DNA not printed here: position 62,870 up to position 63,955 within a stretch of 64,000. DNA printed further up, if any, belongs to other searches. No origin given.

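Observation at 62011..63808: Two adjacent beta-class DNA methyltransferases (SPPY + DPPY) with palindromic GAACAAA operators and no restriction enzyme before the window ends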

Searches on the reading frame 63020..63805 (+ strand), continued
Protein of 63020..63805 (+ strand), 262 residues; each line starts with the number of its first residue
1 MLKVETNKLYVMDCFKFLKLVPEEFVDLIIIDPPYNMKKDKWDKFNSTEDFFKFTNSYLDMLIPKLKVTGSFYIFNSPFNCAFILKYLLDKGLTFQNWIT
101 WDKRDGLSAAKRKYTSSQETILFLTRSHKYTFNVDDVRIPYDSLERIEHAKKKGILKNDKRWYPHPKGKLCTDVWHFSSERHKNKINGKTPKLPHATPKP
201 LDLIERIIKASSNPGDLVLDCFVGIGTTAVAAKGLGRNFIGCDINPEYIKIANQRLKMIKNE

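Call 58: get_annotated_region(hit=H1, flank=3000)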
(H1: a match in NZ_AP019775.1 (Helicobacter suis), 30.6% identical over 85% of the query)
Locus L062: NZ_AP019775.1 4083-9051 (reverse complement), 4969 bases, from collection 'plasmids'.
description: Helicobacter suis strain SNTW101c plasmid pSNTW101c_1, complete sequence
organism: Helicobacter suis (NCBI taxid 104628)
taxonomy: Bacteria; Campylobacterota; Epsilonproteobacteria; Campylobacterales; Helicobacteraceae; Helicobacter; Helicobacter suis
host: -; source: -; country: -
typing (MOB-suite, as given by PLSDB): non-mobilizable
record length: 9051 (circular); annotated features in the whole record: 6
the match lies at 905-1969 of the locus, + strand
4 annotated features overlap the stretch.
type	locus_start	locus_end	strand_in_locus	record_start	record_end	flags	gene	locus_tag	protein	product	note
CDS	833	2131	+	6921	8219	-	-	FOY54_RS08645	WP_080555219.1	type II restriction endonuclease subunit R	-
CDS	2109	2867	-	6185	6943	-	-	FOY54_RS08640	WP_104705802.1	site-specific DNA-methyltransferase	GO:0009307 - DNA restriction-modification system [Evidence IEA]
CDS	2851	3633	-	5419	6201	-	-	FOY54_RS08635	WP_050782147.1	site-specific DNA-methyltransferase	GO:0009307 - DNA restriction-modification system [Evidence IEA]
CDS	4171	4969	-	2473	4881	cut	-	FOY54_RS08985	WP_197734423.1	hypothetical protein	-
